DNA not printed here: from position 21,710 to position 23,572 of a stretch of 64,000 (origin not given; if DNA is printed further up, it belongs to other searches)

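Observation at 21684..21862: Mixed His/Trp leader peptide (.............) and attenuator controlling a combined aro-his-trp supraoperon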

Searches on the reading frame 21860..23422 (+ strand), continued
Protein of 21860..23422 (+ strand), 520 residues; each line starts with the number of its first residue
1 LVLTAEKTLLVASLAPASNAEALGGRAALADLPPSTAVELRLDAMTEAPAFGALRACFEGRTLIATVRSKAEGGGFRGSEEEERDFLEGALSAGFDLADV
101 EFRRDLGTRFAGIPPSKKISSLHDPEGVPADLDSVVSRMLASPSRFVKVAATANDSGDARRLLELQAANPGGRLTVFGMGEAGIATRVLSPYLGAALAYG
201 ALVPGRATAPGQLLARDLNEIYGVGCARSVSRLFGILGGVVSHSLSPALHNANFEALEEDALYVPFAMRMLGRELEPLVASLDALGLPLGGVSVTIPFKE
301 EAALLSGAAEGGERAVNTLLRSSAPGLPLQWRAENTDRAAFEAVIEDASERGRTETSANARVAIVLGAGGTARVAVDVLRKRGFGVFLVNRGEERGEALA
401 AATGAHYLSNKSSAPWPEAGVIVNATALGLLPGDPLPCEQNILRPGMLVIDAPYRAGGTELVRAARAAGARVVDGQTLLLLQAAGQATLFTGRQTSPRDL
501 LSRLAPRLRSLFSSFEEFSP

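Call 67: find_encoding_contigs(protein=P0245, flank=10000, max_places=1)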
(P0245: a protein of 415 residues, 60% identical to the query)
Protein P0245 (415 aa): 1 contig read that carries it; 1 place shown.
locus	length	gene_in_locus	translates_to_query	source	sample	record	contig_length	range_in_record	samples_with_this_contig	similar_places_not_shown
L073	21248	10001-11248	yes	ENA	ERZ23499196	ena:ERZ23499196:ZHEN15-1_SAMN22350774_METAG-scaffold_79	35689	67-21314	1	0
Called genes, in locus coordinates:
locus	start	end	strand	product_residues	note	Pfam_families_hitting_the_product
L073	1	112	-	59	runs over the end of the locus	?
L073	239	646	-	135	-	PF03860:Csp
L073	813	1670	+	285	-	PF01590:GAF, PF13185:GAF_2, PF13492:GAF_3, PF00989:PAS (weak), PF13426:PAS_9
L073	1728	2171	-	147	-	-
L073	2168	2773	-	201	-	PF04542:Sigma70_r2, PF08281:Sigma70_r4_2, PF04545:Sigma70_r4 (weak)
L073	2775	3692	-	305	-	PF19762:DUF6249 (faint)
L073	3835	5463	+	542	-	PF00005:ABC_tran, PF02463:SMC_N (faint), PF03193:RsgA_GTPase (faint), PF13476:AAA_23 (faint), PF13555:AAA_29 (faint), PF01926:MMR_HSR1 (faint), PF12848:ABC_tran_Xtn, PF00005:ABC_tran, +2 more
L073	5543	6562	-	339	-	PF00108:Thiolase_N (weak), PF08545:ACP_syn_III, PF08541:ACP_syn_III_C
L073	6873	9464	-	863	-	PF00069:Pkinase, PF07714:PK_Tyr_Ser-Thr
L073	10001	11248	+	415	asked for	PF01487:DHquinase_I, PF01488:Shikimate_DH (faint), PF08501:Shikimate_dh_N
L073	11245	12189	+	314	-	PF13393:tRNA-synt_His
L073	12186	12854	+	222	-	PF01634:HisG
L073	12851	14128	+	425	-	PF00815:Histidinol_dh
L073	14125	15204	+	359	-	PF00155:Aminotran_1_2, PF04864:Alliinase_C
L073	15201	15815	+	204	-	PF00475:IGPD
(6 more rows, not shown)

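Call 68: find_encoding_contigs(protein=P0249, flank=10000, max_places=1)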
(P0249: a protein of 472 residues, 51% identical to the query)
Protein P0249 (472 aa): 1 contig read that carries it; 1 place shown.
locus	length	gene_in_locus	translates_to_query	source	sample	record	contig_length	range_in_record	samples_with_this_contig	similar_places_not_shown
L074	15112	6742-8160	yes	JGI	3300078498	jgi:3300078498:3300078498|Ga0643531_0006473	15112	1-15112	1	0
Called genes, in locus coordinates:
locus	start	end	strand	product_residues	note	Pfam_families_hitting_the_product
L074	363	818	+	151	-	PF05618:RimB-like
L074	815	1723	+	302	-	PF18030:Rimk_N, PF14397:ATPgrasp_ST (faint), PF02655:ATP-grasp_3, PF08443:RimK, PF02955:GSH-S_ATP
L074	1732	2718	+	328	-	PF24827:AstE_AspA_cat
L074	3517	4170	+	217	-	PF01625:PMSR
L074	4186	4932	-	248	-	PF11967:RecO_N, PF02565:RecO_C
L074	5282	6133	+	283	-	PF04972:BON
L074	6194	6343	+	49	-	PF18919:DUF5670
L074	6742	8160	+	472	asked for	PF01487:DHquinase_I, PF08501:Shikimate_dh_N, PF01488:Shikimate_DH (weak)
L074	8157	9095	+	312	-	PF13393:tRNA-synt_His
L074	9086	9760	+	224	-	PF01634:HisG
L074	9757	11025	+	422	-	PF00815:Histidinol_dh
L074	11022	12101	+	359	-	PF00155:Aminotran_1_2, PF04864:Alliinase_C (weak)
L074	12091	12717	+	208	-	PF00475:IGPD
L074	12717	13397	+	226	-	PF07685:GATase_3, PF00117:GATase, PF01174:SNO (faint)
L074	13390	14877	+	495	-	PF00977:His_biosynth, PF01884:PcrB (faint), PF02581:TMP-TENI (faint), PF05690:ThiG (faint), PF01180:DHO_dh (faint), PF00977:His_biosynth, PF01207:Dus (weak), PF03060:NMO (faint)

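Call 71: find_encoding_contigs(protein=P0268, flank=10000, max_places=1)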
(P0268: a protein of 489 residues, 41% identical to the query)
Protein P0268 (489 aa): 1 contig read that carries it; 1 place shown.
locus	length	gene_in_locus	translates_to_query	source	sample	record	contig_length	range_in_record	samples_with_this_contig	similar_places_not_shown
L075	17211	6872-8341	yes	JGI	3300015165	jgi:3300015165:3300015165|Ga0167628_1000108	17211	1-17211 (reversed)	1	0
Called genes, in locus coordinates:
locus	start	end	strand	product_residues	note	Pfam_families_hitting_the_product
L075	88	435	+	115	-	PF04456:DUF503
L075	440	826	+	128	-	PF02033:RBFA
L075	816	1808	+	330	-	PF01368:DHH, PF02272:DHHA1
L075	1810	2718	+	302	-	PF01509:TruB_N, PF16198:TruB_C_2, PF09157:TruB-C_2 (faint)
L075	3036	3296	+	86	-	PF00312:Ribosomal_S15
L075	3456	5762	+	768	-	PF01138:RNase_PH, PF03725:RNase_PH_C, PF03726:PNPase, PF01138:RNase_PH, PF03725:RNase_PH_C (weak), PF00013:KH_1, PF00575:S1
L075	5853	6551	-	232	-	PF13369:Transglut_core2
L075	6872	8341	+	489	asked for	PF01487:DHquinase_I, PF08501:Shikimate_dh_N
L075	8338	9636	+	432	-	PF13393:tRNA-synt_His, PF00587:tRNA-synt_2b, PF03129:HGTP_anticodon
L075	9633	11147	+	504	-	PF04715:, PF00425:Chorismate_bind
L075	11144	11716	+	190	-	PF00117:GATase, PF07722:Peptidase_C26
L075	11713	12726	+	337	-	PF02885:Glycos_trans_3N, PF00591:Glycos_transf_3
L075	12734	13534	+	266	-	PF00218:IGPS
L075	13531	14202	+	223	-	PF00697:PRAI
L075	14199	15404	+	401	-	PF00291:PALP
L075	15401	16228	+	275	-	PF00290:Trp_syntA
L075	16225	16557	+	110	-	PF01817:CM_2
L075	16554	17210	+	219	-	?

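Call 72: find_encoding_contigs(protein=P0288, flank=10000, max_places=1)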
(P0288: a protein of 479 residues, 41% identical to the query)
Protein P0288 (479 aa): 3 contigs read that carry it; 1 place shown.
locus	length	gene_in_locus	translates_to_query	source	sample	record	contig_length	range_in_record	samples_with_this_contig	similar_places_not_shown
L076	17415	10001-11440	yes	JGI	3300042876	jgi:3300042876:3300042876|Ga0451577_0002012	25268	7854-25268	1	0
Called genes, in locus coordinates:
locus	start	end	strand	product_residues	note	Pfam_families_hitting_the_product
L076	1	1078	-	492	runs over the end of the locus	PF03976:PPK2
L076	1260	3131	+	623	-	PF26549:Tricorn_N, PF26550:Tricorn_2nd (faint), PF07676:PD40 (weak), PF26549:Tricorn_N (weak), PF02129:Peptidase_S15 (faint), PF20434:BD-FAE, PF00326:Peptidase_S9, PF01738:DLH, +1 more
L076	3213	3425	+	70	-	PF04024:PspC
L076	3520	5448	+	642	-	PF01432:Peptidase_M3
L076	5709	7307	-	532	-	PF03372:Exo_endo_phos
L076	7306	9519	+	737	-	PF23139:OB_YrrC, PF14520:HHH_5, PF14490:HHH_RecD2, PF13245:AAA_19, PF13604:AAA_30, PF01443:Viral_helicase1 (weak), PF18335:SH3_13, PF13538:UvrD_C_2, +3 more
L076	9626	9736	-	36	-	-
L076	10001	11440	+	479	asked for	PF01487:DHquinase_I, PF01488:Shikimate_DH (faint), PF08501:Shikimate_dh_N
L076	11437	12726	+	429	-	PF13393:tRNA-synt_His, PF00587:tRNA-synt_2b, PF03129:HGTP_anticodon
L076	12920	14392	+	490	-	PF04715:, PF00425:Chorismate_bind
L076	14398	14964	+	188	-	PF00117:GATase, PF07722:Peptidase_C26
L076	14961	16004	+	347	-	PF02885:Glycos_trans_3N, PF00591:Glycos_transf_3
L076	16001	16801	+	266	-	PF00218:IGPS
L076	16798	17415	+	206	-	?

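Call 73: find_encoding_contigs(protein=P0359, flank=10000, max_places=1)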
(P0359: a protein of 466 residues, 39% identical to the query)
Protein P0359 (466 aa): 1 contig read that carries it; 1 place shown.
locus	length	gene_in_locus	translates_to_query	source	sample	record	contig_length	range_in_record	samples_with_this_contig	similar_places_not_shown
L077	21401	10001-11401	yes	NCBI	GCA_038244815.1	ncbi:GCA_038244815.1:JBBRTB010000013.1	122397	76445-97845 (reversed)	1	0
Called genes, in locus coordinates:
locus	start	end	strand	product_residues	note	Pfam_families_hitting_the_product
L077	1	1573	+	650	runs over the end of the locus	PF14559:TPR_19, PF14559:TPR_19 (weak), PF14559:TPR_19 (weak), PF13432:TPR_16 (weak), PF14559:TPR_19, PF13432:TPR_16, PF14559:TPR_19 (weak), PF13432:TPR_16, +23 more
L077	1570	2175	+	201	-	PF11659:DUF3261 (weak)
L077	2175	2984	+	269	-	PF00288:GHMP_kinases_N, PF08544:GHMP_kinases_C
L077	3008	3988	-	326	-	PF01112:Asparaginase_2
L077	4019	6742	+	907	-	PF07676:PD40 (faint)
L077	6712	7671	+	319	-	-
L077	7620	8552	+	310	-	PF12146:Hydrolase_4, PF12697:Abhydrolase_6, PF08538:DUF1749 (weak)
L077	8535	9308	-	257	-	PF11967:RecO_N, PF02565:RecO_C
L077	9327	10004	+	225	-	PF13369:Transglut_core2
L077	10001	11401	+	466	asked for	PF01487:DHquinase_I, PF08501:Shikimate_dh_N, PF01488:Shikimate_DH (weak)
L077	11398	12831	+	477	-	PF04715:, PF00425:Chorismate_bind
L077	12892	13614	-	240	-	PF14014:DUF4230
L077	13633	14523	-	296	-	PF01259:SAICAR_synt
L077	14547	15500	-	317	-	-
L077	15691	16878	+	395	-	PF00155:Aminotran_1_2, PF00266:Aminotran_5 (weak)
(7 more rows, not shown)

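Call 77: search_protein_families(library=pfam, proteins=[L075:16554-17210:+, L075:16225-16557:+, L076:16798-17415:+], max_evalue=0.1)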
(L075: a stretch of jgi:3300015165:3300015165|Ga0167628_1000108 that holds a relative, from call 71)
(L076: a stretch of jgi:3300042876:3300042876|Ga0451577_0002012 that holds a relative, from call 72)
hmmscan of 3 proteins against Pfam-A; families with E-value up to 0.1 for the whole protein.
L075:16554-17210:+ (219 aa): 3 families
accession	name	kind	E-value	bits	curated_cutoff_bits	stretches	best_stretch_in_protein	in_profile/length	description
PF00793.26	DAHP_synth_1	-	1.4e-41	142.6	25.5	1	88-218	10-147/270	DAHP synthetase I family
PF18152.6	DAHP_snth_FXD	-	1.5e-20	73.2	27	1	1-67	1-67/67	DAHP synthase ferredoxin-like domain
PF03102.20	NeuB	-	0.00047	20.1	22.1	1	142-212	53-124/241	NeuB family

L075:16225-16557:+ (110 aa): 2 families
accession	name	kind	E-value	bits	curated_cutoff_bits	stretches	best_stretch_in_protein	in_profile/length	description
PF01817.26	CM_2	-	5.5e-24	84.6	27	1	20-96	2-79/80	Chorismate mutase type II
PF15039.11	DUF4530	-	0.086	13.4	28.1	1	10-53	45-88/113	Domain of unknown function (DUF4530)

L076:16798-17415:+ (206 aa): 1 family
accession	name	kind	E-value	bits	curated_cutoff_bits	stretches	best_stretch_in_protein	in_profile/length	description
PF00697.28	PRAI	-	3.1e-48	164.5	22.7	2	74-206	48-180/193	N-(5'phosphoribosyl)anthranilate (PRA) isomerase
